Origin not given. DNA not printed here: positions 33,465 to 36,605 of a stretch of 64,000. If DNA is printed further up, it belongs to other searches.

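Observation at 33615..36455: Secreted bacterial protease with the fungal Nma111 / plant DEG7 tandem-HtrA architecture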

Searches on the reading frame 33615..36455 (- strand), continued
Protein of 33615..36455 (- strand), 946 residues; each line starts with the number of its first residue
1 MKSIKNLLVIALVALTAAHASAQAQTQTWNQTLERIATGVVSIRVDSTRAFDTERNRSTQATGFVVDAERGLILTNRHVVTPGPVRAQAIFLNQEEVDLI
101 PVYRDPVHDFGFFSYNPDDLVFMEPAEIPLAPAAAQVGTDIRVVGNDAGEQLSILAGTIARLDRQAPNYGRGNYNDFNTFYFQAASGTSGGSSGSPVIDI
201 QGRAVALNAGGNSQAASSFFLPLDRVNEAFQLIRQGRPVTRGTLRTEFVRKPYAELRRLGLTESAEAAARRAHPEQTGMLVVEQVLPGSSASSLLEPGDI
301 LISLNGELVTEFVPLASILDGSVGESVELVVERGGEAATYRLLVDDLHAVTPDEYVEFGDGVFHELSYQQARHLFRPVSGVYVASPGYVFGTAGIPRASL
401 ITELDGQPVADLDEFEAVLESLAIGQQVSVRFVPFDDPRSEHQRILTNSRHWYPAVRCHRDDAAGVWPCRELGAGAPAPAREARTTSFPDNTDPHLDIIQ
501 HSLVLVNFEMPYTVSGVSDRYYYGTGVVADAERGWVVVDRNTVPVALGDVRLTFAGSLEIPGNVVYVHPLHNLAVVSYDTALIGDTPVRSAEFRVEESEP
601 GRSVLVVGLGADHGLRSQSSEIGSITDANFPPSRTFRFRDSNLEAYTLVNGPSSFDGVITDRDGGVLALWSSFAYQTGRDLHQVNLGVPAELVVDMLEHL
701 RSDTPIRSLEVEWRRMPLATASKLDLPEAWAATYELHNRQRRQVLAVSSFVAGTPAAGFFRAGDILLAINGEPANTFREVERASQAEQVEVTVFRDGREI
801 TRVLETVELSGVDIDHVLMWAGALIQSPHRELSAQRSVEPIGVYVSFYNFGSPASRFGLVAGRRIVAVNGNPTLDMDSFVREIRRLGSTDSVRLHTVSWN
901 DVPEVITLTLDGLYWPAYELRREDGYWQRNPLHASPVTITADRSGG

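Call 8: find_related_loci(query=window:33615-36455:-, collection=genome_contigs, flank=6000)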
Query window:33615-36455:- (946 aa) in genome_contigs; peptide patterns used: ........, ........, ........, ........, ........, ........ (x = any residue, [..] = any of these).
228 stretches matched a pattern; 198 encode a relative of the query (tblastn E <= 1e-3); the best 80 are kept; 80 distinct loci.
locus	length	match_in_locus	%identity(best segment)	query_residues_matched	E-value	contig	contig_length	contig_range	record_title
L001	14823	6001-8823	81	1-943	0e+0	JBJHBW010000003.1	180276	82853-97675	MAG: Gammaproteobacteria bacterium isolate SF2967_J5348.metabat2_refined.073_sub NODE_80_length_180276_cov_15.096659, wh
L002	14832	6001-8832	94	1-946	0e+0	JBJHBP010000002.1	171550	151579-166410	MAG: Gammaproteobacteria bacterium isolate SF2967_J5348.rosella_refined.163_sub NODE_86_length_171550_cov_3.457372, whol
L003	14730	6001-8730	69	25-933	0e+0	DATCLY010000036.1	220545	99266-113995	MAG TPA_asm: Gammaproteobacteria bacterium isolate SMAG_U7134 k141_658382, whole genome shotgun sequence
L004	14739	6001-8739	68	29-939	0e+0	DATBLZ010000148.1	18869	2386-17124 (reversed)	MAG TPA_asm: Gammaproteobacteria bacterium isolate SMAG_U3985 k141_561974, whole genome shotgun sequence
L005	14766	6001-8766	67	9-935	0e+0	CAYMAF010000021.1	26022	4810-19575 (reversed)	MAG TPA_asm: uncultured Gammaproteobacteria bacterium isolate SRP268622_co1_360 genome assembly, contig: NODE_3844_lengt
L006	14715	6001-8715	67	25-929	0e+0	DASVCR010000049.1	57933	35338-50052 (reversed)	MAG TPA_asm: Gammaproteobacteria bacterium isolate SMAG_U2011 k141_209791, whole genome shotgun sequence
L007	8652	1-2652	71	13-933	0e+0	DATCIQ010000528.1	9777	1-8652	MAG TPA_asm: Gammaproteobacteria bacterium isolate SMAG_U7863 k141_3494086, whole genome shotgun sequence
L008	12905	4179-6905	67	22-929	0e+0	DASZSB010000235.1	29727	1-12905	MAG TPA_asm: Gammaproteobacteria bacterium isolate SMAG_U6039 k141_222399, whole genome shotgun sequence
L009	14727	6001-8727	68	25-932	0e+0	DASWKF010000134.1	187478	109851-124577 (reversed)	MAG TPA_asm: Gammaproteobacteria bacterium isolate SMAG_U2915 k141_724547, whole genome shotgun sequence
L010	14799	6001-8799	67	1-932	0e+0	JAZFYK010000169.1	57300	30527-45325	MAG: Gammaproteobacteria bacterium isolate MT5bin.29 MT5bin.29_169, whole genome shotgun sequence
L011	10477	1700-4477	67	2-929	0e+0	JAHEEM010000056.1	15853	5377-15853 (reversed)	MAG: Rhodospirillaceae bacterium isolate Ww272 NODE_7483_length_15853_cov_2.764493, whole genome shotgun sequence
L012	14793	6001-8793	66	1-933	0e+0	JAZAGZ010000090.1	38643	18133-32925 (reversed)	MAG: Pseudomonadota bacterium isolate XB_MAG81 DB_MAG81_0090, whole genome shotgun sequence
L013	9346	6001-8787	67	1-933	0e+0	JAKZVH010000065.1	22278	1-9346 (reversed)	MAG: Gammaproteobacteria bacterium isolate Langseth_MAG_00106 Langseth_MAG_00106_000000000065, whole genome shotgun sequ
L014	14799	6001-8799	67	2-936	0e+0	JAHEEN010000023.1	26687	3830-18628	MAG: Rhodospirillaceae bacterium isolate Ww273 NODE_3014_length_26687_cov_5.034706, whole genome shotgun sequence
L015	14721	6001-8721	68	25-933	0e+0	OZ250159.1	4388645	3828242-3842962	MAG: Candidatus Rariloculaceae bacterium isolate d7988692-1f91-4a51-bf50-90d1cd8d1283 genome assembly, chromosome: 1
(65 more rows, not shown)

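Call 31: search_protein_representatives(protein=window:33618-36455:-)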
Query: 946 residues. Proteins with E-value up to 0.001 (for the whole library): 9278; up to 1e-10: 2700; up to 1e-30: 911. The best 150 are listed.
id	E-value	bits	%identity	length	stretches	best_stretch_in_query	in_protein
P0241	0.0e+00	1234.3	60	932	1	8-932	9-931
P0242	0.0e+00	1087.9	54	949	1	22-930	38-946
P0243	0.0e+00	1062.2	52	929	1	23-930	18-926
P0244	0.0e+00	1040.1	52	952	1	25-932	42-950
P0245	0.0e+00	1024.5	52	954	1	26-931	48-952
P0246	1.0e-279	947.1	56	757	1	176-931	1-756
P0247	6.3e-262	888.2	46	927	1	13-932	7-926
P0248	7.1e-262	888.0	48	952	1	14-932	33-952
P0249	2.4e-259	879.7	47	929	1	13-928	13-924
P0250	9.2e-257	871.1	53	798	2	377-930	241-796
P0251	4.3e-252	855.6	45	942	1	6-930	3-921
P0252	8.9e-249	844.7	44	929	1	16-932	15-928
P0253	6.6e-246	835.2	47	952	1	18-928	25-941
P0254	5.8e-243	825.4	47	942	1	12-932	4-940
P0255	1.7e-242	823.9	47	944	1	26-930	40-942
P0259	5.3e-237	805.7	45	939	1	14-930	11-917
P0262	2.6e-235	800.1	45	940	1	8-930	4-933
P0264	1.7e-233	794.1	41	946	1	7-929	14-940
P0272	1.1e-222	758.3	41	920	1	12-928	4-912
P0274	6.6e-220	749.1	44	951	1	12-936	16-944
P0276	8.3e-220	748.8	44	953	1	24-920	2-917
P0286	1.3e-209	715.1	43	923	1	17-932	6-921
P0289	2.5e-206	704.2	41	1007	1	25-930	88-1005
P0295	4.1e-200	683.6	43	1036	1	19-925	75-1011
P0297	8.1e-199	679.3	43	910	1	48-932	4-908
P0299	1.2e-198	678.8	44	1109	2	23-471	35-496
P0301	2.9e-197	674.2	43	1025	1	26-939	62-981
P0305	2.3e-193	661.3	39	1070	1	14-933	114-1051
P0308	7.5e-189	646.4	40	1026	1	16-924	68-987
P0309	1.1e-187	642.6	39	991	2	238-924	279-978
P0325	3.9e-178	610.9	38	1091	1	24-920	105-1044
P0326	3.9e-177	607.6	37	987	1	23-928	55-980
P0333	3.3e-171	588.0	38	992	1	26-923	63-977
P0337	3.3e-168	578.0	42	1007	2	22-700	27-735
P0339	6.1e-167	573.9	40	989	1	32-922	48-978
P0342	1.5e-165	569.2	40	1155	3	21-476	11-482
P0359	6.6e-153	527.4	34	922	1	27-932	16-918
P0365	6.7e-150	517.5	37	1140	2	21-486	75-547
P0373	9.2e-142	490.5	35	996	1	27-927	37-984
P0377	5.5e-139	481.3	34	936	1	7-884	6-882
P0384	6.4e-136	471.2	49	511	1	11-478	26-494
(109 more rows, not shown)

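Call 40: list_cluster_members(proteins=[P0377, P0359, P0274, P0259, P0247, P0243, P0264, P0295, P0305, P0289])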
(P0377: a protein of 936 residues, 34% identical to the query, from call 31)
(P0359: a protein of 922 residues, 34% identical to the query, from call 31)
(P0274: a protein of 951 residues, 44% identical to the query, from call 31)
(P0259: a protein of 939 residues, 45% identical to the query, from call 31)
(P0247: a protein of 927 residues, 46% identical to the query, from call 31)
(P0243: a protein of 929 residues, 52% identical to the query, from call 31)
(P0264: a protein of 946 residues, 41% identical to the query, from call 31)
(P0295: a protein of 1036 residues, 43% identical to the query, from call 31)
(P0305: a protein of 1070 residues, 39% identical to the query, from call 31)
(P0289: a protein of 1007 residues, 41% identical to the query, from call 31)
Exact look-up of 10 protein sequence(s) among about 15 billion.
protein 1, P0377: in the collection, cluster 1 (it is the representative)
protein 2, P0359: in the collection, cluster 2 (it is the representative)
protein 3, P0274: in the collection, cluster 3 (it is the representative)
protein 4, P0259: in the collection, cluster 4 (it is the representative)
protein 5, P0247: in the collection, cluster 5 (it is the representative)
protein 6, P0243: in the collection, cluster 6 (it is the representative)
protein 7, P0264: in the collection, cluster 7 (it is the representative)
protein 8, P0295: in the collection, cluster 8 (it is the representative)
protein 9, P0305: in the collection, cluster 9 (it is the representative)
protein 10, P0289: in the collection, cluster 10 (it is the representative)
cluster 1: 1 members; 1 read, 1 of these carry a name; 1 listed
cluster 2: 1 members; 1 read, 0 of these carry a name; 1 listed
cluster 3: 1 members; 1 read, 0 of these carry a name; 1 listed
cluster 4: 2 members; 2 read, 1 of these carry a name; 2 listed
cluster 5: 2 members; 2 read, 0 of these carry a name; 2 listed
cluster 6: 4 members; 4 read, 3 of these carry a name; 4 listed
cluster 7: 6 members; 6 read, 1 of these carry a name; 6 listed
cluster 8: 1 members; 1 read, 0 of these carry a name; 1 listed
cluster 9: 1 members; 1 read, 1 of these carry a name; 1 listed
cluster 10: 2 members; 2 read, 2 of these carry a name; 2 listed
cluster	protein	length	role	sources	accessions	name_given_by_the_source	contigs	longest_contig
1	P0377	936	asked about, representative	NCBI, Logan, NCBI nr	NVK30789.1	MAG: trypsin-like peptidase domain-containing protein [Gammaproteobacteria bacterium] | trypsin-like peptidase domain-containing protein [Gammaproteobacteria bacterium]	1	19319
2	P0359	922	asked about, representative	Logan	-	-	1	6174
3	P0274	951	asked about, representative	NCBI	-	-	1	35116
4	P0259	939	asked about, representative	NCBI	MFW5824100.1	MAG: trypsin-like peptidase domain-containing protein [Marinobacter sp.]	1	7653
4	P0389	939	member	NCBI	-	-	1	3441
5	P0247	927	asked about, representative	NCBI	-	-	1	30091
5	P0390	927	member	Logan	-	-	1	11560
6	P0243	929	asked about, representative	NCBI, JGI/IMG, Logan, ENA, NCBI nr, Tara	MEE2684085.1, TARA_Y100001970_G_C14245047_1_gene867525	MAG: trypsin-like peptidase domain-containing protein [Pseudomonadota bacterium] | trypsin-like peptidase domain-containing protein [Pseudomonadota bacterium] | strand:+ start:1391 stop:4180 length:2790 start_codon:yes stop_codon:yes ...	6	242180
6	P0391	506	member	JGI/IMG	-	S1-C subfamily serine protease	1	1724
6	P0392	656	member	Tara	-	strand:- start:20833 stop:22803 length:1971 start_codon:yes stop_codon:yes ...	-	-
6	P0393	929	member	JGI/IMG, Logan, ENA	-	-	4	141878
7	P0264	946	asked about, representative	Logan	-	-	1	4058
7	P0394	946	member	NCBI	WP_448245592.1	trypsin-like peptidase domain-containing protein [Thalassotalea agariperforans]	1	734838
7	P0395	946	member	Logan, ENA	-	-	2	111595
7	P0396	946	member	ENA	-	-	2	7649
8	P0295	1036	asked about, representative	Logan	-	-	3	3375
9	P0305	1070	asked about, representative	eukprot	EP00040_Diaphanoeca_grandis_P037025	m.239242 g.239242 ORF g.239242 m.239242 type:complete len:1071 (+) ...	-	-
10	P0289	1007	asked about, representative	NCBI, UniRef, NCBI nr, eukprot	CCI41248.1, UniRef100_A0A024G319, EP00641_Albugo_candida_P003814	unnamed protein product [Albugo candida] | PDZ domain-containing protein n=1 Tax=Albugo candida TaxID=65357 RepID=A0A024G319_9STRA | CCI41248.1 unnamed protein product [Albugo candida]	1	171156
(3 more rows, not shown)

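Call 45: list_cluster_members(proteins=[P0301, P0272, P0297, P0339, P0365, P0253, P0337, P0309, P0276, P0325])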
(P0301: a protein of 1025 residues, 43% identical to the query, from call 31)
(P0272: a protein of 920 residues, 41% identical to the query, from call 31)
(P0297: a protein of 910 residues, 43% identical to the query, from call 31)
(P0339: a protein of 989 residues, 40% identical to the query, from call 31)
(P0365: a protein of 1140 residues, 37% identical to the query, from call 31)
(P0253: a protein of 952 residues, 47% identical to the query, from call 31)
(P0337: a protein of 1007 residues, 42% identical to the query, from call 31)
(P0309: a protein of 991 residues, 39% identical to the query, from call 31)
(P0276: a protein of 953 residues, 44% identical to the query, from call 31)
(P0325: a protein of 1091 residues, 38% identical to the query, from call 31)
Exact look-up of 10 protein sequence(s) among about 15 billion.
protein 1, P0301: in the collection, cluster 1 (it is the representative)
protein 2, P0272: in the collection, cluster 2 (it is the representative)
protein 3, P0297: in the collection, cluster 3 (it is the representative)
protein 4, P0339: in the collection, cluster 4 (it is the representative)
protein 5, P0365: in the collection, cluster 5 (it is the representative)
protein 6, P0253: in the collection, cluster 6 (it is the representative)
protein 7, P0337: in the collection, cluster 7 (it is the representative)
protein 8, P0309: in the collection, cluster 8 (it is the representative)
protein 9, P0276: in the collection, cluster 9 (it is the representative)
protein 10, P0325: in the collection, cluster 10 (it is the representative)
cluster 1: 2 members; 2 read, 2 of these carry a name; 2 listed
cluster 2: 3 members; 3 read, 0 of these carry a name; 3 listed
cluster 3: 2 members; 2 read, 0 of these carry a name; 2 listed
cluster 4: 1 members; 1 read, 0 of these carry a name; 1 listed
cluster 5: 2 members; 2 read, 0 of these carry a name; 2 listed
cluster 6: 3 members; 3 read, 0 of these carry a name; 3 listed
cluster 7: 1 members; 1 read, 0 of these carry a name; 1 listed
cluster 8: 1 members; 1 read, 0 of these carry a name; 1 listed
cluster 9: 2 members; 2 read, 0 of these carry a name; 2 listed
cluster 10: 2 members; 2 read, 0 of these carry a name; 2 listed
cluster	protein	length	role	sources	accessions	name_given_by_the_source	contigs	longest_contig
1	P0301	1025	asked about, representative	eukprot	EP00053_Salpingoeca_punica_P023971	m.11928 g.11928 ORF g.11928 m.11928 type:complete len:1026 (-) ...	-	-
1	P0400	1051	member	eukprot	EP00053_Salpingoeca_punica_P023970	m.11912 g.11912 ORF g.11912 m.11912 type:complete len:1052 (-) ...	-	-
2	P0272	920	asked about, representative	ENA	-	-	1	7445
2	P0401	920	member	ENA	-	-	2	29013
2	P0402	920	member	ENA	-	-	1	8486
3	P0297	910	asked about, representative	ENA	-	-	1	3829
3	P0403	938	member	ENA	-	-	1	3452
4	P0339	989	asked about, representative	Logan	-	-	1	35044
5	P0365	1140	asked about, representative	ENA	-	-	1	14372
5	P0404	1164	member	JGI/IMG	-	-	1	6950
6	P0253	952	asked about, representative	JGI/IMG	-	-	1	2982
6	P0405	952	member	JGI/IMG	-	-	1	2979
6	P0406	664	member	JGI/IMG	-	-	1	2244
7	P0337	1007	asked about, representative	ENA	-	-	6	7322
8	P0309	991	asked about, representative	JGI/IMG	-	-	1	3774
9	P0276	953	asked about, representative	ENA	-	-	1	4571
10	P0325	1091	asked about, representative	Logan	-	-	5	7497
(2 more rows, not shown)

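Call 46: list_cluster_members(proteins=[P0299, P0308, P0333, P0326, P0373, P0342, P0262, P0248, P0286, P0254])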
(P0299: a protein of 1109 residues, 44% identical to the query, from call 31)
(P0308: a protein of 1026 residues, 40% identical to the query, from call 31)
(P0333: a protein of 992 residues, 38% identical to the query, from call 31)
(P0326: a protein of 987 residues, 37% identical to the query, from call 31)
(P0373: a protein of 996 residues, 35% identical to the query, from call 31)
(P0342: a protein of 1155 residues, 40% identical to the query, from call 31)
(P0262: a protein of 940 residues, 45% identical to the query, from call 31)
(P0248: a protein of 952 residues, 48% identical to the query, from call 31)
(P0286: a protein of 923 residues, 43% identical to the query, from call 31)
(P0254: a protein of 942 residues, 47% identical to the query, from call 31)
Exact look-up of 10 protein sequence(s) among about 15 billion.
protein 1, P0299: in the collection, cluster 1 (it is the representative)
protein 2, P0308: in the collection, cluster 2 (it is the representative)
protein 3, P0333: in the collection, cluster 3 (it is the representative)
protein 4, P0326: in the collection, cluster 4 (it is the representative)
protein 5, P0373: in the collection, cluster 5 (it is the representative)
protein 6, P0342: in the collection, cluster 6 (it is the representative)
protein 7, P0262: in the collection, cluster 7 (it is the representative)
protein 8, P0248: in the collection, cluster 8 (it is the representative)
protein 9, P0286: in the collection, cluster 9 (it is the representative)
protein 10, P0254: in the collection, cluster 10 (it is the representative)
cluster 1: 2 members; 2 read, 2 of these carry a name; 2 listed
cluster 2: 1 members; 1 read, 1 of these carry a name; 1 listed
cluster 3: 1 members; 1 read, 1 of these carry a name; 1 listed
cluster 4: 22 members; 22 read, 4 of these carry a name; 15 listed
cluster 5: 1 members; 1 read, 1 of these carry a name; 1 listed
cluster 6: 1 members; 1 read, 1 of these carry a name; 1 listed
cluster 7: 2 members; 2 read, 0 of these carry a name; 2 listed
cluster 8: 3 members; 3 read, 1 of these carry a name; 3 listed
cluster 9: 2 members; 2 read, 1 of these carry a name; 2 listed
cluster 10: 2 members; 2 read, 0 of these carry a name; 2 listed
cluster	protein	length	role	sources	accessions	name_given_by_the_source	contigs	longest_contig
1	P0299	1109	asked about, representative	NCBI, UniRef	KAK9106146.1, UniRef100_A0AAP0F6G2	hypothetical protein Scep_022990 [Stephania cephalantha] | Pro-apoptotic serine protease NMA111 n=1 Tax=Stephania cephalantha TaxID=152367 ...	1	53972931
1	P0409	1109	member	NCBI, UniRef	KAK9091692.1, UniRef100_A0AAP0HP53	hypothetical protein Sjap_024869 [Stephania japonica] | PDZ domain-containing protein n=1 Tax=Stephania japonica TaxID=461633 ...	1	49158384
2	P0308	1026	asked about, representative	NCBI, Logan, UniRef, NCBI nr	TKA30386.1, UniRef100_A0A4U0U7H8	Pro-apoptotic serine protease [Salinomyces thailandicus] | Pro-apoptotic serine protease NMA111 n=1 Tax=Salinomyces thailandicus TaxID=706561 ... | Pro-apoptotic serine protease [Salinomyces thailandica]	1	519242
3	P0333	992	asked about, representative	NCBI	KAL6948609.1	hypothetical protein ACO0QE_001081 [Hanseniaspora vineae]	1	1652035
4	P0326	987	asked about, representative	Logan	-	-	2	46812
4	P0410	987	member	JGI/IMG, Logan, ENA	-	S1-C subfamily serine protease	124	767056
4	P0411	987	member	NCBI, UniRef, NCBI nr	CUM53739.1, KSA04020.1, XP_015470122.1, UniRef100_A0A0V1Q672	Pro-apoptotic serine protease [Debaryomyces fabryi] | Pro-apoptotic serine protease NMA111 n=1 Tax=Debaryomyces fabryi TaxID=58627 ...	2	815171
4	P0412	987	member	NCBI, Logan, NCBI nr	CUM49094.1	unnamed protein product [Debaryomyces tyrocola]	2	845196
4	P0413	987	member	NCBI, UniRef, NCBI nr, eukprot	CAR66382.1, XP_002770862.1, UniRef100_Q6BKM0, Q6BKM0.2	DEHA2F20768p [Debaryomyces hansenii CBS767] | Pro-apoptotic serine protease NMA111 n=1 Tax=Debaryomyces hansenii (strain ATCC 36239 / ... | XP_002770862.1 DEHA2F20768p [Debaryomyces hansenii CBS767]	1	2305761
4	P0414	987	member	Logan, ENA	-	-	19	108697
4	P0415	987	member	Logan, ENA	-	-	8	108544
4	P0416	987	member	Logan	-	-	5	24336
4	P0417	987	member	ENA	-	-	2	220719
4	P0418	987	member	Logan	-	-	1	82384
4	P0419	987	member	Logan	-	-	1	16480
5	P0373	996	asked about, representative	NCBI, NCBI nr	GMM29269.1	Nma111 protein [Martiniozyma asiatica (nom. inval.)] | Nma111 protein [Martiniozyma asiatica]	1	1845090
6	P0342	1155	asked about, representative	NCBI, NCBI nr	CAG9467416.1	unnamed protein product [Pedinophyceae sp. YPF-701]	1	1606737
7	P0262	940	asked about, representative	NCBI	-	-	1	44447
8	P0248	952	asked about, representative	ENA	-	-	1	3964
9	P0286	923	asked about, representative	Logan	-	-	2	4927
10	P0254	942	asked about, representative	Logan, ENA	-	-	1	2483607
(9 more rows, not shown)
